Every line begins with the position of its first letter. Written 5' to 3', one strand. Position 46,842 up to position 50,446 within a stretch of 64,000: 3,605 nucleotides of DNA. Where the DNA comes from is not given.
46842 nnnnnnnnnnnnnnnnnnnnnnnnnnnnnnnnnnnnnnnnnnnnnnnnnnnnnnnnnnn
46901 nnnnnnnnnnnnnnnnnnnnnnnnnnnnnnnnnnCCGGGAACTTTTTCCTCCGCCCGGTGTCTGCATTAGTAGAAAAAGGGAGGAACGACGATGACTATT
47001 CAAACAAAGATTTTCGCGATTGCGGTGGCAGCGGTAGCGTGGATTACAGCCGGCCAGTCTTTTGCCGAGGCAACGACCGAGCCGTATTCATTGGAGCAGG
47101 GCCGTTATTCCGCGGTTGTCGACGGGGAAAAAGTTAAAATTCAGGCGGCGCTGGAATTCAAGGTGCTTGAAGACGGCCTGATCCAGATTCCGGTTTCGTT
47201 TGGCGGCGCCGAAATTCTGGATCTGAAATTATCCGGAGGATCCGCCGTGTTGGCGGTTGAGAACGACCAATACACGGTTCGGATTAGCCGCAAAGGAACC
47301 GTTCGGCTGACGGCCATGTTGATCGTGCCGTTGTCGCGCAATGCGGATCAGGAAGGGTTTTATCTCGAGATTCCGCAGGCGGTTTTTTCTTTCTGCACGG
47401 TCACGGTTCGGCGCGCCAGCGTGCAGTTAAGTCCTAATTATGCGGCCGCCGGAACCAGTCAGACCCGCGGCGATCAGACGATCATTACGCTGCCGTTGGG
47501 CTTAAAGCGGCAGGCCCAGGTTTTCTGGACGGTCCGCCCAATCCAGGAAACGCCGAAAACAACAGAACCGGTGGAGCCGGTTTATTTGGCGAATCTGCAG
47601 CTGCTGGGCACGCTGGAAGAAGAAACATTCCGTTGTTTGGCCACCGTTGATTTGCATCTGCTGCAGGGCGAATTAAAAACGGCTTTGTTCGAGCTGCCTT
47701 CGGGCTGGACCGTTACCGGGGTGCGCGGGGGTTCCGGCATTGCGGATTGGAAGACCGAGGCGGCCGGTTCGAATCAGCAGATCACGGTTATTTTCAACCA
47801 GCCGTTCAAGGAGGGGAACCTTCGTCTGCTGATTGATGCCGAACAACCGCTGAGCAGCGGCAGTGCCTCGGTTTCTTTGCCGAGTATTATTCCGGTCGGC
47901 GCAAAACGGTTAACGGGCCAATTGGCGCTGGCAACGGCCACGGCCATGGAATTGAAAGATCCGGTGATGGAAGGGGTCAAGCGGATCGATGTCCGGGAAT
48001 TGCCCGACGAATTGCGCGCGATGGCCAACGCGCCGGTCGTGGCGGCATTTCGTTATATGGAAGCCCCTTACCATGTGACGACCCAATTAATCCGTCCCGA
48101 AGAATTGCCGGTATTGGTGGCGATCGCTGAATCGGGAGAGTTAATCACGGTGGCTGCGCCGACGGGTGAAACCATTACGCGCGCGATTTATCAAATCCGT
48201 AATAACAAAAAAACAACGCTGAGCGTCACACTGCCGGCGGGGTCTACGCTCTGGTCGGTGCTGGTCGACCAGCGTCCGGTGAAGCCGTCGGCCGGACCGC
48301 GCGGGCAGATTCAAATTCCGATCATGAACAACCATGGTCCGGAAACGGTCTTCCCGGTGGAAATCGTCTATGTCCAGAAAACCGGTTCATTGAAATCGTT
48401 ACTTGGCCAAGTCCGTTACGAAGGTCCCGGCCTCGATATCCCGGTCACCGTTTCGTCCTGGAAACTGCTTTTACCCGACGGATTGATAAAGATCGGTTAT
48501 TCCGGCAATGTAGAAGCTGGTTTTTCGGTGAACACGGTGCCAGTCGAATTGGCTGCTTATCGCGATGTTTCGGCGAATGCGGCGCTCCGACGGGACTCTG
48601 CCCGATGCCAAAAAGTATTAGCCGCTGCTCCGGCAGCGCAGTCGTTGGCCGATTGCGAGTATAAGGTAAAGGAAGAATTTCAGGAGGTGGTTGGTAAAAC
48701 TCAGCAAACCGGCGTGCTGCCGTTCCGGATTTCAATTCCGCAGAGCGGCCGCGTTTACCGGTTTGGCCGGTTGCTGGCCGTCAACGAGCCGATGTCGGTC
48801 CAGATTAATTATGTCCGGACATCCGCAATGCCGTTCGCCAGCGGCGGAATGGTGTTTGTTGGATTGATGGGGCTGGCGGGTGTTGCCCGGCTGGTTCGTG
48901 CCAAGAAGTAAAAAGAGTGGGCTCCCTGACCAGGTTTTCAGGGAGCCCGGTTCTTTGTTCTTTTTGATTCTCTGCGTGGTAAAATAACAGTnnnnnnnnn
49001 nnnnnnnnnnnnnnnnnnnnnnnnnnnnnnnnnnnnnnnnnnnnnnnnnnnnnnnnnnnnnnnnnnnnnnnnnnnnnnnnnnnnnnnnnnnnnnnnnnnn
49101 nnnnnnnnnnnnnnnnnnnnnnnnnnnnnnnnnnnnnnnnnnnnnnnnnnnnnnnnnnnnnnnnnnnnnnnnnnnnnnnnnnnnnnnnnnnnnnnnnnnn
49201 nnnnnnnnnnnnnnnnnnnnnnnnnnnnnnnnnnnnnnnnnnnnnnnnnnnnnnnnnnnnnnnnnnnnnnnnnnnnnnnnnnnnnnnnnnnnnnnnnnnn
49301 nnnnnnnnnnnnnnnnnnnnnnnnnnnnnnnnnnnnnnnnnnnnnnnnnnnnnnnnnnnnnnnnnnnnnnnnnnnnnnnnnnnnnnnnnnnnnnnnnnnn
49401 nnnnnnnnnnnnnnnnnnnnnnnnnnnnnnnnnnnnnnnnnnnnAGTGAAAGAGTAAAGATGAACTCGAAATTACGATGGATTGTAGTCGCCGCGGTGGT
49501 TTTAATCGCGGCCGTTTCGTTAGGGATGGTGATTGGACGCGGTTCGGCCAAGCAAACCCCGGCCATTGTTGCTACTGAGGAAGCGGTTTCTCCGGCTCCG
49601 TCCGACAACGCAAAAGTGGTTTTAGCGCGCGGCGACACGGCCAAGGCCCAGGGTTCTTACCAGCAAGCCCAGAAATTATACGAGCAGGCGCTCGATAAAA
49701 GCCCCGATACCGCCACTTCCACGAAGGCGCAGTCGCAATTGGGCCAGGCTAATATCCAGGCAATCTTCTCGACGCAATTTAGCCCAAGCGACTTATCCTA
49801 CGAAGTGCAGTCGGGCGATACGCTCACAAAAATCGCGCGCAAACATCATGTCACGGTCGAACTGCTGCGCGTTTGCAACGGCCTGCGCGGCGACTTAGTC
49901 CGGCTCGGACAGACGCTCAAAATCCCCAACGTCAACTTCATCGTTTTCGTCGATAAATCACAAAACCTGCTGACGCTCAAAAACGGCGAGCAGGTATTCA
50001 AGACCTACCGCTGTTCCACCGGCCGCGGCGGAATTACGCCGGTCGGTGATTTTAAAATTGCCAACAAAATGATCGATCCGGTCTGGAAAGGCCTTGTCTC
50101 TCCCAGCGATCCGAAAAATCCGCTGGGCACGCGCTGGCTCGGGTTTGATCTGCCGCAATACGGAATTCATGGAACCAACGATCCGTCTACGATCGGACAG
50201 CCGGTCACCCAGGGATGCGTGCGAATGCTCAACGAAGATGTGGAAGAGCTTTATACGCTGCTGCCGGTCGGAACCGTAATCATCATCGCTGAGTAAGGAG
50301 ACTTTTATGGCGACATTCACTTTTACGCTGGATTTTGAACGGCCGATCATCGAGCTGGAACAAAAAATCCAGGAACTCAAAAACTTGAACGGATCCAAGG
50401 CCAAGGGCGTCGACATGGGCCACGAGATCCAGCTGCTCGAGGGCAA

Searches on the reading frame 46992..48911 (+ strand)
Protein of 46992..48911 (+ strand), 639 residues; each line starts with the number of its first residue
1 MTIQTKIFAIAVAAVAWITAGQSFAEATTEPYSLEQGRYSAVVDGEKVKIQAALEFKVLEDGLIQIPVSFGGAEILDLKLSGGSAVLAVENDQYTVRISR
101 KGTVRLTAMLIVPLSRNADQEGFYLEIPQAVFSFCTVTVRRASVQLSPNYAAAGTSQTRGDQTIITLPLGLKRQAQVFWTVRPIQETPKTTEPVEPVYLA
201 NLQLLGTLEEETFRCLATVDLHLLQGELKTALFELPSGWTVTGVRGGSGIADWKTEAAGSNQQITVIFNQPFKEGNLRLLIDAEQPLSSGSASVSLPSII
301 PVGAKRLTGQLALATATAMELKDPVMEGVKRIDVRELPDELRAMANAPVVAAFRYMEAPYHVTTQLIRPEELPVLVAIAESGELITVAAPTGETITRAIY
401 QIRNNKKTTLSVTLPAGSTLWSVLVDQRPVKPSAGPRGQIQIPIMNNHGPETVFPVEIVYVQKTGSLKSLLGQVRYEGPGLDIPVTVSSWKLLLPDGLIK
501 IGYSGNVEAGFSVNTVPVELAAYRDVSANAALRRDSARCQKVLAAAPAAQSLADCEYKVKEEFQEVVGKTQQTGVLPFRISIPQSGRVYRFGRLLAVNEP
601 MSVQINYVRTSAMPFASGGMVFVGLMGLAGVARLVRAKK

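Call 6: search_protein_families(library=pfam, proteins=[window:46992-48911:+], max_evalue=0.01)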
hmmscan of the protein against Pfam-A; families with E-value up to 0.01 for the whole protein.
window:46992-48911:+ (639 aa): 0 families

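Call 7: search_protein_families(library=ncbifam, proteins=[window:46992-48911:+], max_evalue=0.01)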
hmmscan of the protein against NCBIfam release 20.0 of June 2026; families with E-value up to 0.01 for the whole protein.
window:46992-48911:+ (639 aa): 0 families

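Call 18: find_homologous_proteins(query=window:46992-48911:+, max_evalue=0.00001)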
Query window:46992-48911:+ (639 aa): 38 proteins with E <= 0.00001 among 8000 candidates.
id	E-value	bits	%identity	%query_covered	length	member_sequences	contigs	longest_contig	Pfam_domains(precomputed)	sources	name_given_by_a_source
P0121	0.0e+0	1392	100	100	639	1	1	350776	-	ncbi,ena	-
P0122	0.0e+0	1163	84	100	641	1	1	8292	-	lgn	-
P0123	0.0e+0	1052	77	100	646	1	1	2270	-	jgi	jgi:hypothetical protein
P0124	2.6e-169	583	47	92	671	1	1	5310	-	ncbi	-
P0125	1.1e-166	574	46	92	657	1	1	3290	-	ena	-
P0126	4.0e-164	566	48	91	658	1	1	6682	-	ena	-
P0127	2.6e-162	560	45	91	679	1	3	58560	-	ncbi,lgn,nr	ncbi:MAG: hypothetical protein NC819_04385 [Candidatus Omnitrophica bacterium]|nr:hypothetical prote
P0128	2.6e-156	540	41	98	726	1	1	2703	-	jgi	jgi:hypothetical protein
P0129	2.6e-153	530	43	96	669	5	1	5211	-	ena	-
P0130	2.4e-150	520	43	96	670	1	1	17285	-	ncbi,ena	-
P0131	4.3e-82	295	44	55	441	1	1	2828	-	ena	-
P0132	2.6e-63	233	30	88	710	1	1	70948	-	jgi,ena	-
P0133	8.0e-63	231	28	88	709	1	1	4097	-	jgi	jgi:hypothetical protein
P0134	4.0e-49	186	25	86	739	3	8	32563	-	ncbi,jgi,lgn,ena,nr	ncbi:MAG TPA: hypothetical protein PL110_09770 [Candidatus Eremiobacteraeota bacterium]|nr:MAG: hypo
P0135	6.0e-41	159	29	78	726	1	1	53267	PF13715.13,PF13620.13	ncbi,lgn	-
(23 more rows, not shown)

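Call 19: find_encoding_contigs(protein=P0127, flank=8000, max_places=2)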
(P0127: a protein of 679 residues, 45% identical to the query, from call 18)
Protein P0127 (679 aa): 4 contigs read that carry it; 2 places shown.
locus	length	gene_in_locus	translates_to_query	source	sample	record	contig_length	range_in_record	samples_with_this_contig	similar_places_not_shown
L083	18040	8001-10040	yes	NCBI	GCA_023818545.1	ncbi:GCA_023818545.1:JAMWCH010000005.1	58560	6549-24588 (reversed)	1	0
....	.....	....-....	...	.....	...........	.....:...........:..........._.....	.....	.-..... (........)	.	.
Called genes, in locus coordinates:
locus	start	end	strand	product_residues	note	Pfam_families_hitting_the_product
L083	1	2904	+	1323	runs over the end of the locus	PF13385:Laminin_G_3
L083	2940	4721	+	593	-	PF05157:MshEN, PF00437:T2SSE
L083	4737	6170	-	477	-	PF07238:PilZ, PF13401:AAA_22 (faint), PF00437:T2SSE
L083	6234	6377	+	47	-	-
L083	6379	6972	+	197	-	PF04542:Sigma70_r2, PF08281:Sigma70_r4_2, PF04545:Sigma70_r4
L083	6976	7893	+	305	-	PF13490:zf-HC2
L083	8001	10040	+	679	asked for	-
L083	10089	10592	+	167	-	PF23892:Ig_CycH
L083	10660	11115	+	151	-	PF02681:DUF212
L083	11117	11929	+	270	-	PF01476:LysM, PF03734:YkuD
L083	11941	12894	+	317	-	PF03255:ACCA, PF01039:Carboxyl_trans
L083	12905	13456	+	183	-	PF02572:CobA_CobO_BtuR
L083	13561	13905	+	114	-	PF03013:Pyr_excise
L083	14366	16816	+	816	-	PF00133:tRNA-synt_1, PF01406:tRNA-synt_1e (faint), PF09334:tRNA-synt_1g, PF13603:tRNA-synt_1_2, PF00133:tRNA-synt_1, PF08264:Anticodon_1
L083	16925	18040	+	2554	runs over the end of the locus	PF02661:Fic (faint), PF00149:Metallophos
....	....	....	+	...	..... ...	-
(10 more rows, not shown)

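Call 20: find_encoding_contigs(protein=P0130, flank=8000, max_places=2)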
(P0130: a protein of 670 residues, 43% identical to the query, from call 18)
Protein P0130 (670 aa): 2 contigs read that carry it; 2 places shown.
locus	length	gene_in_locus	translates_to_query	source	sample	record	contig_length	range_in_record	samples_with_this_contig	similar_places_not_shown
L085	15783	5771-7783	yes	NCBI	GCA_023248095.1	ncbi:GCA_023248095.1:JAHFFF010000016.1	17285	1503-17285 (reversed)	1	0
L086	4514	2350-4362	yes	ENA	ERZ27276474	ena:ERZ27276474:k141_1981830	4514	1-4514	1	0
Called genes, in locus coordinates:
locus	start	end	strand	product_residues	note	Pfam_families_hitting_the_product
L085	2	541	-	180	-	?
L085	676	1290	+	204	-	PF07638:Sigma70_ECF (weak), PF04542:Sigma70_r2, PF08281:Sigma70_r4_2, PF04545:Sigma70_r4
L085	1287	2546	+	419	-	PF13490:zf-HC2 (weak)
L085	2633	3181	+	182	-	-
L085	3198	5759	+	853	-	PF08487:VIT, PF13757:VIT_2, PF05762:VWA_CoxE (weak), PF00092:VWA, PF13519:VWA_2, PF13768:VWA_3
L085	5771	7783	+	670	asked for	-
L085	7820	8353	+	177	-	-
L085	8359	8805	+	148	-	PF02681:DUF212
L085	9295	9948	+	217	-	PF01476:LysM, PF03734:YkuD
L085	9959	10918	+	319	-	PF03255:ACCA, PF01039:Carboxyl_trans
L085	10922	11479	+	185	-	PF02572:CobA_CobO_BtuR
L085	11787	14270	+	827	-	PF00133:tRNA-synt_1, PF09334:tRNA-synt_1g, PF13603:tRNA-synt_1_2, PF00133:tRNA-synt_1, PF09334:tRNA-synt_1g (weak), PF08264:Anticodon_1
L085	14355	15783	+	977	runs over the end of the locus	?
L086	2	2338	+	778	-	?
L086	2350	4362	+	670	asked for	-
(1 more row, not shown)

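Call 21: find_encoding_contigs(protein=P0123, flank=8000, max_places=2)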
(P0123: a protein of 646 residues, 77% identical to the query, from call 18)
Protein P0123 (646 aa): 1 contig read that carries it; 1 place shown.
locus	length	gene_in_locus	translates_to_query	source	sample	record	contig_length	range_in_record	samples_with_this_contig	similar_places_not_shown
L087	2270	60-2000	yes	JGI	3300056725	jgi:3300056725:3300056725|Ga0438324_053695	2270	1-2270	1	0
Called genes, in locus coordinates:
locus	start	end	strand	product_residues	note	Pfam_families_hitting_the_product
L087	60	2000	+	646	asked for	-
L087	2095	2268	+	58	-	?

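Call 22: find_encoding_contigs(protein=P0126, flank=8000, max_places=2)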
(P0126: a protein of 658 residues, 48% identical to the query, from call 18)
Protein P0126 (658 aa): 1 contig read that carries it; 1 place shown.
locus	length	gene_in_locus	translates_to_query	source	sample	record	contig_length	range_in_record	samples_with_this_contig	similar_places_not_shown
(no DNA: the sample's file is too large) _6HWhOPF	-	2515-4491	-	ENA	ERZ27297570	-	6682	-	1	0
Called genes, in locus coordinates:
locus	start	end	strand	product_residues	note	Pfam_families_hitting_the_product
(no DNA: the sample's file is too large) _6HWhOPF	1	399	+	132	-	?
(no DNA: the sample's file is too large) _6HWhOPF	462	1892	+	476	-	PF13598:DUF4139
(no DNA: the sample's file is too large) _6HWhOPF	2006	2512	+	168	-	-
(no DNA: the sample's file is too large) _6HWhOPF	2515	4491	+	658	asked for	-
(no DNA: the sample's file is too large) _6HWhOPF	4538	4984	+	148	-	PF02681:DUF212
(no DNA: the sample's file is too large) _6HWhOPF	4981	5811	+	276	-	PF01476:LysM, PF03734:YkuD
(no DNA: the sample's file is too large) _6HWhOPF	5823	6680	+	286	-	?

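Call 36: find_encoding_contigs(protein=P0124, flank=6000, max_places=2)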
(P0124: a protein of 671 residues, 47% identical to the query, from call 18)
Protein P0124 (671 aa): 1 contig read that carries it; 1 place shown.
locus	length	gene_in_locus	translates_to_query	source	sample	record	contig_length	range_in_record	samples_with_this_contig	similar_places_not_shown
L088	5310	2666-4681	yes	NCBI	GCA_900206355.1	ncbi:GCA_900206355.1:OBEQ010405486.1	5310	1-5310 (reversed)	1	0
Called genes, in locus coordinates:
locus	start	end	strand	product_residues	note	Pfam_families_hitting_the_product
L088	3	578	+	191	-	?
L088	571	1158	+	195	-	PF07638:Sigma70_ECF (weak), PF04542:Sigma70_r2, PF08281:Sigma70_r4_2, PF04545:Sigma70_r4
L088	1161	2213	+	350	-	PF13490:zf-HC2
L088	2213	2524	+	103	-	-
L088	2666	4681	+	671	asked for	-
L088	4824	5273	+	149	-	PF02681:DUF212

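Call 37: find_encoding_contigs(protein=P0129, flank=6000, max_places=2)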
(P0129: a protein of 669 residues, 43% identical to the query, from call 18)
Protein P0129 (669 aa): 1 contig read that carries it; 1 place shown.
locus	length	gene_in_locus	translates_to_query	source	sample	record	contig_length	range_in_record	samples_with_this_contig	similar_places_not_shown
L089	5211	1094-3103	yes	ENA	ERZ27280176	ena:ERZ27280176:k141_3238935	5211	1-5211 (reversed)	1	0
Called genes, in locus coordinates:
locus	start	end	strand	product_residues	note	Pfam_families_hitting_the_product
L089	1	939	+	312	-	?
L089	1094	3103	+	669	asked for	-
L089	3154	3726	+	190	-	PF23892:Ig_CycH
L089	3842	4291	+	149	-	PF02681:DUF212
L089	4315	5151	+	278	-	PF01476:LysM, PF03734:YkuD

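Call 38: find_encoding_contigs(protein=P0125, flank=6000, max_places=2)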
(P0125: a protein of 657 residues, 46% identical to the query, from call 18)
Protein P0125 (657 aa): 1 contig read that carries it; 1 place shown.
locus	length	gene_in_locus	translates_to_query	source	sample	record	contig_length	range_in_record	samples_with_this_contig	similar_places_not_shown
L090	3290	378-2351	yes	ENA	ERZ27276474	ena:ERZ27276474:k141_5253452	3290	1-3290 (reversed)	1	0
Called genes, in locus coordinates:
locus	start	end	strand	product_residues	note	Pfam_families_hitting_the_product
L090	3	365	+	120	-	?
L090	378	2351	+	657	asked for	-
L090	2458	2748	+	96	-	-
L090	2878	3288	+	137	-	?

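Call 51: search_protein_families(library=pfam, proteins=[window:46992-48911:+, P0127, P0135], max_evalue=5)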
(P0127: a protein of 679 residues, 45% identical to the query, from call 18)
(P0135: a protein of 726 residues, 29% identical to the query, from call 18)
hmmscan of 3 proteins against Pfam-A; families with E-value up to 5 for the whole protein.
window:46992-48911:+ (639 aa): 0 families

P0127 (679 aa): 0 families

P0135 (726 aa): 6 families
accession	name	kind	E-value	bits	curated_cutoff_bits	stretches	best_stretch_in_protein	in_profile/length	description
PF13620.12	CarboxypepD_reg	-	1.9e-12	47.8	32.3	1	565-642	2-81/82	Carboxypeptidase regulatory-like domain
PF13715.12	CarbopepD_reg_2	-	4.6e-05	23.8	32.2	1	566-625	2-60/88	CarboxypepD_reg-like domain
PF25020.1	TTR_TEN1-4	-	0.087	13.2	27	1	563-625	7-69/86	Teneurin TTR-like domain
PF17210.9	SdrD_B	-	0.19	12.4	29.7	1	570-616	17-65/112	SdrD B-like domain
PF02369.22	Big_1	-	0.48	11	34.9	1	565-619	21-82/93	Bacterial Ig-like domain (group 1)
PF17936.7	Big_6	-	2.2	9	27.6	0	573-604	18-51/83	Bacterial Ig domain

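Call 57: predict_structure(alignment_id=A3)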
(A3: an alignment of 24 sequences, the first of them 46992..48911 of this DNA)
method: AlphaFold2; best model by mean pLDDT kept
length: 639 residues; sequences in the alignment: 24
mean_pLDDT: 78.2   pTM: 0.37
mean pLDDT of the five models: 78.2, 76.7, 75.9, 75.1, 73.2
residues with pLDDT >= 90: 180; 70-90: 310; 50-70: 71; < 50: 78
segments of 3 or more residues with pLDDT < 50: 21-28, 184-190, 371-373, 513-556, 566-577, 613-615
pLDDT, mean of each block of 10 residues (from residue 1): 70 70 43 91 89 92 87 85 79 85 92 83 88 89 73 74 86 84 46 77 92 92 88 91 84 88 90 85 83 82 92 84 87 91 89 90 78 66 90 90 89 91 88 87 78 89 81 90 91 84 84 40 33 36 37 48 50 42 71 83 87 54 78 79
secondary structure, 60 per line:
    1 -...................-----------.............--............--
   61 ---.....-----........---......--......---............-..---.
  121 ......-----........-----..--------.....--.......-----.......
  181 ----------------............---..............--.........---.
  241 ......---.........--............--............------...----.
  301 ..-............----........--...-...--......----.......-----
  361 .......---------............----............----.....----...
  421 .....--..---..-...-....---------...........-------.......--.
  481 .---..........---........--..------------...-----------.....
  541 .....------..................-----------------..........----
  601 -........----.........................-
elements in order: H2-20 E32-44 E47-58 E64-68 E74-81 E85-90 E93-98 E102-113 E120-126 E132-139 E155-159 E162-168 E174-180 E197-208 E212-225 E228-236 E240-246 E250-258 E261-272 E275-286 E293-295 E300-302 E304-315 E320-327 E330-332 H339-344 E349-355 E361-367 E377-388 E393-404 E409-413 E418-425 E440-443 E453-463 E471-477 E485-494 E498-505 H536-545 H552-569 E587-596 E602-609 H614-638

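Call 60: fold_search(model_id=the predicted structure, library=pdb)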
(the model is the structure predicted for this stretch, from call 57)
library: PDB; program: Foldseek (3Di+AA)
matches with E <= 10: 1325; with E <= 0.001: 68
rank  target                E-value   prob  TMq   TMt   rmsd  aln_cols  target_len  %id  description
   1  6s7t_E                1.9e-09  1.00  0.21  0.29  15.1       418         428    9  Cryo-EM structure of human oligosaccharyltransferase complex OST-B (released 2019-12-18)
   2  8b6l_O                3.8e-09  1.00  0.20  0.21  15.4       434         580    9  Subtomogram average of the human Sec61-TRAP-OSTA-translocon (released 2022-12-07)
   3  6s7o_E                4.6e-09  1.00  0.20  0.22  15.2       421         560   10  Cryo-EM structure of human oligosaccharyltransferase complex OST-A (released 2019-12-18)
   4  6c26_1                6.7e-09  1.00  0.20  0.29  15.1       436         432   12  The Cryo-EM structure of a eukaryotic oligosaccharyl transferase complex (released 2018-01-31)
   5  6ezn_A                2.6e-08  1.00  0.20  0.27  15.2       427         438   11  Cryo-EM structure of the yeast oligosaccharyltransferase (OST) complex (released 2018-01-17)
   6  8pn9_E                5.5e-08  1.00  0.20  0.22  15.2       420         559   11  Structure of human oligosaccharyltransferase OST-A complex bound to NGI-1 (released 2024-05-08)
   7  7oci_A                7.7e-08  1.00  0.21  0.30  23.1       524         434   11  Cryo-EM structure of yeast Ost6p containing oligosaccharyltransferase complex (released 2022-02-16)
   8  3fcs_A                1.5e-06  1.00  0.18  0.14  22.2       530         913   12  Structure of complete ectodomain of integrin aIIBb3 (released 2009-01-20)
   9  8t2v_A                1.2e-05  1.00  0.17  0.13  21.8       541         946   11  Cryo-EM Structures of Full-length Integrin alphaIIbbeta3 in Native Lipids (released 2023-07-26)
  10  7usl_A                2.7e-05  0.98  0.14  0.11  20.5       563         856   10  Integrin alphaM/beta2 ectodomain in complex with adenylate cyclase toxin RTX751 and M1F5 Fab (released 2022-08-17)
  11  4g1m_A                3.1e-05  0.99  0.15  0.11  23.8       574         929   10  Re-refinement of alpha V beta 3 structure (released 2012-12-12)
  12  7usm_A                3.4e-05  0.92  0.13  0.10  19.1       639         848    9  Integrin alphaM/beta2 ectodomain (released 2022-08-17)
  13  6fpy_B                3.8e-05  1.00  0.19  0.20  13.4       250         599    7  Inter-alpha-inhibitor heavy chain 1, wild type (released 2019-02-27)
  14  3ije_A                5.5e-05  0.99  0.15  0.11  25.1       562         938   10  Crystal structure of the complete integrin alhaVbeta3 ectodomain plus an Alpha/beta transmembrane fragment (released 2009-09-29)
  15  4g1e_A                6.3e-05  0.95  0.14  0.10  23.6       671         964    9  Crystal structure of integrin alpha V beta 3 with coil-coiled tag. (released 2012-12-12)
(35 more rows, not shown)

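Call 66: list_cluster_members(proteins=[P0121, P0001])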
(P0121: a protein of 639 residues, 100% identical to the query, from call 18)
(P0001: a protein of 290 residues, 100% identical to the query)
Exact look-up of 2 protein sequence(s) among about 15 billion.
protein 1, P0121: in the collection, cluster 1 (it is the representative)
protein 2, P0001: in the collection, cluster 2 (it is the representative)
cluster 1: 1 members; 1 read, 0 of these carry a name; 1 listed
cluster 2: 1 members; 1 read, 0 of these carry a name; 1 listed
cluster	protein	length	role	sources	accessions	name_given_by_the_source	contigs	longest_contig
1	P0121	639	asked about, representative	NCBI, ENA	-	-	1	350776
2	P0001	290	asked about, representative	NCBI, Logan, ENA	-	-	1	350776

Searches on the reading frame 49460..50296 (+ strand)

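Call 6: search_protein_families(library=pfam, proteins=[window:49460-50296:+], max_evalue=0.01)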
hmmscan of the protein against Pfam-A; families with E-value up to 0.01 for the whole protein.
window:49460-50296:+ (278 aa): 8 families
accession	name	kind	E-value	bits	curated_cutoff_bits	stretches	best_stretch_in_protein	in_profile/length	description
PF03734.19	YkuD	-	6.9e-23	82.3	23.4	1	161-276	3-146/146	L,D-transpeptidase catalytic domain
PF01476.26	LysM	-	8.2e-14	51.7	20.9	1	114-156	1-43/43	LysM domain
PF07719.23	TPR_2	-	0.00035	20.9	27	1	55-83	5-33/34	Tetratricopeptide repeat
PF13432.12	TPR_16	-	0.00062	20.6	32.7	1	55-86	1-32/65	Tetratricopeptide repeat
PF13428.12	TPR_14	-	0.0011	19.9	23.5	1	53-86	3-36/44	Tetratricopeptide repeat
PF14559.12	TPR_19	-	0.0017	19.1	25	1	63-100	3-37/68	Tetratricopeptide repeat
PF24575.1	TPR_Slam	-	0.0063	17.4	35.2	1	49-86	45-82/104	Surface lipoprotein assembly modifier, N-terminal TPR repeats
PF13414.12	TPR_11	-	0.0066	16.6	26.8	0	58-86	1-29/42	TPR repeat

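Call 7: search_protein_families(library=ncbifam, proteins=[window:49460-50296:+], max_evalue=0.01)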
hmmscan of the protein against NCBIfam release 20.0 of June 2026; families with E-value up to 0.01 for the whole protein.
window:49460-50296:+ (278 aa): 19 families
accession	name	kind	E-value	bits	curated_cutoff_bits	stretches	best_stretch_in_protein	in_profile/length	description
NF047955.1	TransPepLdtE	equivalog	8.5e-12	44.9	480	1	113-276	41-232/322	L,D-transpeptidase LdtE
NF041208.1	celldiv_DipM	equivalog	6.7e-10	38.8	740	1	75-157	142-229/419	cell division endopeptidase DipM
NF007612.0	PRK10260.1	equivalog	4.5e-09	35.8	583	1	213-274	171-231/306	L,D-transpeptidase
NF007563.0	PRK10190.1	equivalog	7.6e-09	35.1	517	1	214-276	169-230/310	L,D-transpeptidase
NF008050.0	PRK10783.1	equivalog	1.5e-08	33.4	508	1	92-159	320-391/457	murein transglycosylase D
NF040925.1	LD_carbox_ElsL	exception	2e-07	31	270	1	236-278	118-160/164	cell wall-recycling L,D-carboxypeptidase ElsL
NF004974.0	PRK06347.1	equivalog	4.5e-07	29.3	701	1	80-156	374-524/592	1,4-beta-N-acetylmuramoylhydrolase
NF042931.1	SAG1386_EF1546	equivalog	2.6e-06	27.6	80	1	60-155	60-157/158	SAG1386/EF1546 family surface-associated protein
NF050804.1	CellDivDipMCaul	equivalog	1.8e-05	23.8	900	1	49-169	256-367/634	cell division endopeptidase DipM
NF004786.0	PRK06132.1-3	equivalog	3.2e-05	22.9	329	1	160-277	29-139/418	hypothetical protein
NF042912.1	Amuc_1098_fam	equivalog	7.6e-05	20.9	750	1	11-101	5-91/805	Amuc_1098 family type IV pilus outer membrane protein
NF010723.1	PRK14125.1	equivalog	0.00017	21.5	60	1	110-156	31-85/87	cell division suppressor protein YneA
TIGR02899.1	spore_safA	subfamily_domain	0.00093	19.1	67.85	1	116-156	1-43/44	SafA/ExsA family spore coat assembly protein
NF040883.1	amid_act_ActS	equivalog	0.00096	18.5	375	1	108-157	30-80/242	amidase activator ActS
TIGR03302.1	OM_YfiO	subfamily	0.0017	17.9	81.4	1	14-98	4-80/239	outer membrane protein assembly factor BamD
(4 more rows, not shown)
